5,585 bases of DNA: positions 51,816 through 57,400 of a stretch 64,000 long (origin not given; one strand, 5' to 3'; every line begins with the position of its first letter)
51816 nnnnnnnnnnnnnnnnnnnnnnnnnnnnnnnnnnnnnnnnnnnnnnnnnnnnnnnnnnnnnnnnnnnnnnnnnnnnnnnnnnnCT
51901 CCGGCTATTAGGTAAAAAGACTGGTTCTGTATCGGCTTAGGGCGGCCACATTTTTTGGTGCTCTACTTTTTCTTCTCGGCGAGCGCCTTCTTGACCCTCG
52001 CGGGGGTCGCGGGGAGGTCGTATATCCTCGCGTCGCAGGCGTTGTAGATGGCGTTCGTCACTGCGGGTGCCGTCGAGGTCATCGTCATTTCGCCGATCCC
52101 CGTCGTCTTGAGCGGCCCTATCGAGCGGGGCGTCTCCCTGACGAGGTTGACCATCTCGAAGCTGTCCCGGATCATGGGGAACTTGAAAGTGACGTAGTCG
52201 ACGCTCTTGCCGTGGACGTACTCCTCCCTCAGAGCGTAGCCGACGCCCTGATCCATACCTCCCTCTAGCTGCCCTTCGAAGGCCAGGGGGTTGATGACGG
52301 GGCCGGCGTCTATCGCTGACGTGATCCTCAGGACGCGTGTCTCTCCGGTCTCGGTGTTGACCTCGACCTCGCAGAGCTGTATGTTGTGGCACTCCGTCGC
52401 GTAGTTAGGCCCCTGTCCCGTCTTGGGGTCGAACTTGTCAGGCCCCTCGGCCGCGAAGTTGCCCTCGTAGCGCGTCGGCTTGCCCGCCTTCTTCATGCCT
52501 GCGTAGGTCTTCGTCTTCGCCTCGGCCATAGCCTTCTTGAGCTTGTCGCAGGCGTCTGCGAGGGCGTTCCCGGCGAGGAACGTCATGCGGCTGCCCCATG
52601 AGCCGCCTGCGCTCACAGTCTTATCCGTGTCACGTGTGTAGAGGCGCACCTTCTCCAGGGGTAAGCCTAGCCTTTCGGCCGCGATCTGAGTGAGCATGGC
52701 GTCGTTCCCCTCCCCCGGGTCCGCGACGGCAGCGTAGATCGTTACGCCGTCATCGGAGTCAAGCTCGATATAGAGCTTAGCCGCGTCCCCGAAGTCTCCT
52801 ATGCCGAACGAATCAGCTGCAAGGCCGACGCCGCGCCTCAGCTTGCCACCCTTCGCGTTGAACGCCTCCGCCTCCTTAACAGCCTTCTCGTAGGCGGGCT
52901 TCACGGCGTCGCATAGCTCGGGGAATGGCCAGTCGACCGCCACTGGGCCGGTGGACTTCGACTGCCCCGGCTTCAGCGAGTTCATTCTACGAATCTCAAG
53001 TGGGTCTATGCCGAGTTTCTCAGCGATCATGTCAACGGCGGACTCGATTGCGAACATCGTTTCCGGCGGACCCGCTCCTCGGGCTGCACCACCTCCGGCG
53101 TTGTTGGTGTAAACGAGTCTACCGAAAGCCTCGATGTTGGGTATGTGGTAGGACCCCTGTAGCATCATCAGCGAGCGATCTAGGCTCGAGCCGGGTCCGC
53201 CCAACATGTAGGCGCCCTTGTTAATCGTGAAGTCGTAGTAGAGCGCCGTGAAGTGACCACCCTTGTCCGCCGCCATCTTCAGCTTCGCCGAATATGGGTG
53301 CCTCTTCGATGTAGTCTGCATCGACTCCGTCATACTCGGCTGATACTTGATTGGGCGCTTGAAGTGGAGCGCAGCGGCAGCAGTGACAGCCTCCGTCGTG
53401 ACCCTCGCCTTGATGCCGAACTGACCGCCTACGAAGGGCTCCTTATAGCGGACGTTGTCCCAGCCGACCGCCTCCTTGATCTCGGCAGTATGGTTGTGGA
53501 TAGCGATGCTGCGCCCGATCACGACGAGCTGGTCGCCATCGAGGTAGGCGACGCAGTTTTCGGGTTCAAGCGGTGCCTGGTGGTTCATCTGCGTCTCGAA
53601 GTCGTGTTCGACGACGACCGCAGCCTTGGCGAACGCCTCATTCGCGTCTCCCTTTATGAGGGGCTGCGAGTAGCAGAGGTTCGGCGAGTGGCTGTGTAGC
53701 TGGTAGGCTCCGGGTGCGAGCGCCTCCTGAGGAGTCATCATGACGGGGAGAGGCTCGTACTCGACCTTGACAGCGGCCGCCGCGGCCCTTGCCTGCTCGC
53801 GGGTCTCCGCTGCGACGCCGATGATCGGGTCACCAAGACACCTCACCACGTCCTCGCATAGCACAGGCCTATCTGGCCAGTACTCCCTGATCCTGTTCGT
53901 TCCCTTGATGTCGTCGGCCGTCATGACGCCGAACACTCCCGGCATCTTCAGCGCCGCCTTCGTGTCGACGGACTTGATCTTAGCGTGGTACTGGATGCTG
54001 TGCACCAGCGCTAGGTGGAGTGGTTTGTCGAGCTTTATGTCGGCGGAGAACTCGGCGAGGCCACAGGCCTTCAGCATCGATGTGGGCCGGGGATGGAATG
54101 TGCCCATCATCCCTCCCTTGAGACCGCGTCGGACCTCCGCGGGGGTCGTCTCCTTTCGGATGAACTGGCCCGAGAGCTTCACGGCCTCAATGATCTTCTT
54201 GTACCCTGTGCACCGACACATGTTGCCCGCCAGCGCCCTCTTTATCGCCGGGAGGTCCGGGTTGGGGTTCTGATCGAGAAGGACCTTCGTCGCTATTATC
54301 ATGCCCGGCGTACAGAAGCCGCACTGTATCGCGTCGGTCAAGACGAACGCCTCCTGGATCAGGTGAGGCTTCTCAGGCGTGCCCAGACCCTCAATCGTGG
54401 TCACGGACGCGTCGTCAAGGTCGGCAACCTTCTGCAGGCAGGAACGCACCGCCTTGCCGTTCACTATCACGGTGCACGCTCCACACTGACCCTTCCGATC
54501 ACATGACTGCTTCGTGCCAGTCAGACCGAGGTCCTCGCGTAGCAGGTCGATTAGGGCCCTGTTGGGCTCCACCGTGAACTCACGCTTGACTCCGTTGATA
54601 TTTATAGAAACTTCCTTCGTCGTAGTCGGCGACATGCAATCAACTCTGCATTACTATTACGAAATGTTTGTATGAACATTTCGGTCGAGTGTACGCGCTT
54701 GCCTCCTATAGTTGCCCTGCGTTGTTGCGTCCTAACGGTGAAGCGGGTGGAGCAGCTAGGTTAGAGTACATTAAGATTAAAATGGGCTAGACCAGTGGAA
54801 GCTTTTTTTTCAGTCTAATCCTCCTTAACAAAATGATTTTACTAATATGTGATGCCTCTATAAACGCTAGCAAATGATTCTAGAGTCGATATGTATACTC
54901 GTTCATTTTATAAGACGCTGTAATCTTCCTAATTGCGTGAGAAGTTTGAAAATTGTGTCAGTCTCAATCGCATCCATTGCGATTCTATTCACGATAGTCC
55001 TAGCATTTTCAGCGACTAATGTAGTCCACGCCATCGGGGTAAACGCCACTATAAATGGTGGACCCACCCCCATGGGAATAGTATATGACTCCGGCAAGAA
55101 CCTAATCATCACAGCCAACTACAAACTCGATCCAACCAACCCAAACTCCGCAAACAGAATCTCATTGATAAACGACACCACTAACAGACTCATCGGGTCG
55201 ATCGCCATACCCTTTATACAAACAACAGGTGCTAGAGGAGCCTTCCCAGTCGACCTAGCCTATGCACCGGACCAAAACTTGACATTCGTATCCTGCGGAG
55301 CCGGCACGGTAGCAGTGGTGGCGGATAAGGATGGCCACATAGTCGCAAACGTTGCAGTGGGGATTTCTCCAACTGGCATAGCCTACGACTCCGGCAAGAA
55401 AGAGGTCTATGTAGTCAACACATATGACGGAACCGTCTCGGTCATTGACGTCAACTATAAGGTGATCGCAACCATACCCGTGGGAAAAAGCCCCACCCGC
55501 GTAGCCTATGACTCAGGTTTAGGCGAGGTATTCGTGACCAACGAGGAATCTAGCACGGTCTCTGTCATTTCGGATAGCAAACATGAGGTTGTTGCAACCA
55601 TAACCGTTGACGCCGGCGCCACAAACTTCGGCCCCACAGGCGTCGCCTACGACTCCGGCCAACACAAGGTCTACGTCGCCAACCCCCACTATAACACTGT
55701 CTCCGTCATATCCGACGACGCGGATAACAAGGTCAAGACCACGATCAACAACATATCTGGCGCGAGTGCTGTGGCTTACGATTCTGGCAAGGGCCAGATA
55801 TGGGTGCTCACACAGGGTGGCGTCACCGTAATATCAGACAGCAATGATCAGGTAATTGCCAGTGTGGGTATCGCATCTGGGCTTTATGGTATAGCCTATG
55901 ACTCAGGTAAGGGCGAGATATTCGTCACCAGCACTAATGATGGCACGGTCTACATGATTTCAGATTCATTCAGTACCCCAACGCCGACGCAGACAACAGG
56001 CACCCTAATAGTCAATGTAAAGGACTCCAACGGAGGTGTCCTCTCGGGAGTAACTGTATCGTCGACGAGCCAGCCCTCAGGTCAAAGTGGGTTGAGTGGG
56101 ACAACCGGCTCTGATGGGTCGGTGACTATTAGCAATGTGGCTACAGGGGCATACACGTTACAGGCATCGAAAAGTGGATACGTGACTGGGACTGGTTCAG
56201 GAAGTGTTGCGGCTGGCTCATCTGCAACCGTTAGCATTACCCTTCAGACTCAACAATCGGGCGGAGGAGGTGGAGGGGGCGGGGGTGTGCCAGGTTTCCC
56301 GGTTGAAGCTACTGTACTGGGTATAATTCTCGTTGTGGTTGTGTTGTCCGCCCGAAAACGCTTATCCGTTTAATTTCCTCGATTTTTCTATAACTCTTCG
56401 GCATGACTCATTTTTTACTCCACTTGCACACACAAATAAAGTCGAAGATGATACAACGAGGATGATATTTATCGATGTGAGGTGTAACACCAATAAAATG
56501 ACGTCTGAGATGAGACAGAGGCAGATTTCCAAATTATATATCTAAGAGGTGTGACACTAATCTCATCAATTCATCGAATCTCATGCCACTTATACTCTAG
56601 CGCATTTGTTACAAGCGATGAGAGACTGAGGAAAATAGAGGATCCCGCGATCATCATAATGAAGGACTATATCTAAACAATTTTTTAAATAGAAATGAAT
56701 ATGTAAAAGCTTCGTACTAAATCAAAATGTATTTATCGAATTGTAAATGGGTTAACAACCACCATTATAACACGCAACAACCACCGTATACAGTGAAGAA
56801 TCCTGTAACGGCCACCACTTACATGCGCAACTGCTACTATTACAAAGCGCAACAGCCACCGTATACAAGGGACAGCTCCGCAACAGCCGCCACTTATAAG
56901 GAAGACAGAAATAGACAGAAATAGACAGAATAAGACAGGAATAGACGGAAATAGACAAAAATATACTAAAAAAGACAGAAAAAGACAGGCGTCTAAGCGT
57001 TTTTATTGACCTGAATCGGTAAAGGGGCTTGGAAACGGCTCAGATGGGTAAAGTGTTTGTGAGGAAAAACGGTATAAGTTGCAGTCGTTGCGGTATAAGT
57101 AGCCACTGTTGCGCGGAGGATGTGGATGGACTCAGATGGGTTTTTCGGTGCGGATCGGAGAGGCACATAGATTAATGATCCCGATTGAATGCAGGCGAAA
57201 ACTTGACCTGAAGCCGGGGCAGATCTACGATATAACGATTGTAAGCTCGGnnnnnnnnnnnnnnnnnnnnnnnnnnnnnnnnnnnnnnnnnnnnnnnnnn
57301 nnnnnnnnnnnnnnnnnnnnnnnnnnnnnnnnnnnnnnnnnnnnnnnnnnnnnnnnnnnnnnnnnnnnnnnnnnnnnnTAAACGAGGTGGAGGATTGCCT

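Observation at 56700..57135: Repeat-dense intergenic region upstream of an AbrB-type regulator: direct CAAC(A)RCCRCC...TATA repeats, inverted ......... motifs, and a 10-bp tandem array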

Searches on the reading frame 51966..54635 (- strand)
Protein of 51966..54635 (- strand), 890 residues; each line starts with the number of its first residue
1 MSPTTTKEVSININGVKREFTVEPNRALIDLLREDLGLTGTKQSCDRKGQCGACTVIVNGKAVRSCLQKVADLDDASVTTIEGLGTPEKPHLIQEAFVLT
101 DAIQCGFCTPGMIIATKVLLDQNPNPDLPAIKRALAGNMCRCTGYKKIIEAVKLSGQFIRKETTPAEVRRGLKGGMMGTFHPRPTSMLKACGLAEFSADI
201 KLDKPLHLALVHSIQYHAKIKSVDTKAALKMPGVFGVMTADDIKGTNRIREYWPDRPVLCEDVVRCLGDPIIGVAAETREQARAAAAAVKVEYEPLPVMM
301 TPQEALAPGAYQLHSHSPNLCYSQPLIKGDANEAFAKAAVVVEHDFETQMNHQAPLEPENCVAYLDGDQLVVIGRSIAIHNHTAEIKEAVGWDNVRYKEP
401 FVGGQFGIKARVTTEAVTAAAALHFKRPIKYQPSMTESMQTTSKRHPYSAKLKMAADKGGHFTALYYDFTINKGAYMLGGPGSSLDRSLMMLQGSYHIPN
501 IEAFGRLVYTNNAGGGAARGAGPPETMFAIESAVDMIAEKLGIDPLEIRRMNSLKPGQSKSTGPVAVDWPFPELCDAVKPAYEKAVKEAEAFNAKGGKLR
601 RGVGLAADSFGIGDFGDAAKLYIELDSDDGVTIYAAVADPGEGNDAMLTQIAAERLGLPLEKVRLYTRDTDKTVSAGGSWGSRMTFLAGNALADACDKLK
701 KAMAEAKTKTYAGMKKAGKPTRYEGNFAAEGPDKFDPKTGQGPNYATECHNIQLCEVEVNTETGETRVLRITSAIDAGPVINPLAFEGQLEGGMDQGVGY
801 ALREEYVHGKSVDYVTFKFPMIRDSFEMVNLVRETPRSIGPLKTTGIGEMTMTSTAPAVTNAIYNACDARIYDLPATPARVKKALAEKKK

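Call 13: search_protein_families(library=pfam, proteins=[window:51966-54635:-], max_evalue=0.01)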
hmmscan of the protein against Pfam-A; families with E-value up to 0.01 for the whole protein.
window:51966-54635:- (890 aa): 6 families
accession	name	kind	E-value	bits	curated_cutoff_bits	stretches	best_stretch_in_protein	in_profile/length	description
PF02738.23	MoCoBD_1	-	3.7e-67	226.4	27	1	316-552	5-243/244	Molybdopterin cofactor-binding domain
PF20256.3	MoCoBD_2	-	5.5e-55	187.3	27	1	581-809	7-261/283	Molybdopterin cofactor-binding domain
PF01799.25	Fer2_2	-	2.3e-28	98.5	30.3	1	80-153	1-75/75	[2Fe-2S] binding domain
PF01315.27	Ald_Xan_dh_C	-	3.7e-26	92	31.3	1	192-297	2-110/110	Aldehyde oxidase and xanthine dehydrogenase, a/b hammerhead domain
PF00111.32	Fer2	-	2.2e-08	34.3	21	1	11-71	1-59/77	2Fe-2S iron-sulfur cluster binding domain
PF13085.11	Fer2_3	-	9.9e-05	22.8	27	1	43-84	50-89/107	2Fe-2S iron-sulfur cluster binding domain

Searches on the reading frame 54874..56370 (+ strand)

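Call 13: search_protein_families(library=pfam, proteins=[window:54874-56370:+], max_evalue=0.01)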
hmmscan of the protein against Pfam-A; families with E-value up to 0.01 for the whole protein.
window:54874-56370:+ (499 aa): 9 families
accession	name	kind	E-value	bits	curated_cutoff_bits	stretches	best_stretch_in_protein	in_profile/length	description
PF13620.12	CarboxypepD_reg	-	8.9e-11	42.4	32.3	1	381-458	5-82/82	Carboxypeptidase regulatory-like domain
PF01436.27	NHL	-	4.3e-08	33.2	20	0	206-231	3-27/28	NHL repeat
PF06977.17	SdiA-regulated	-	5.6e-06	26.2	21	1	167-364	26-241/249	SdiA-regulated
PF01731.26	Arylesterase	-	0.00016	22.2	21.3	0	162-193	51-83/86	Arylesterase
PF10282.15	Lactonase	-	0.00019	21.2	21.7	0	203-294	35-128/344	Lactonase, 7-bladed beta-propeller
PF25174.1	Beta-prop_THOC3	-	0.00031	20.3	305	1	127-248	134-256/272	THOC3 beta-propeller domain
PF13715.12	CarbopepD_reg_2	-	0.00081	19.8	32.2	1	382-461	5-80/88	CarboxypepD_reg-like domain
PF17802.7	SpaA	-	0.0024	18.4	23.1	0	378-447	3-76/91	Prealbumin-like fold domain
PF14686.12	fn3_3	-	0.0033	17.6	24.4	1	410-452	30-74/75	Polysaccharide lyase family 4, domain II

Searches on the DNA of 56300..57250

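Call 49: search_rna_families(source=window, start=56300, end=57250, threshold=evalue, max_evalue=10)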
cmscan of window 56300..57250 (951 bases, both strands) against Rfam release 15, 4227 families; matches with E-value up to 10: 2.
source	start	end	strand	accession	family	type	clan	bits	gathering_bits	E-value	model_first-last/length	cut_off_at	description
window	56786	56866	-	RF04131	mir-2032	Gene; miRNA;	-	16.8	100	4.5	1-77/77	no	mir-2032 microRNA precursor family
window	56898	56911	+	RF03142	L2-Alphaproteobacteria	Cis-reg; leader;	-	12.6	37.8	2.9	1-66/66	no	L2-Alphaproteobacteria ribosomal protein leader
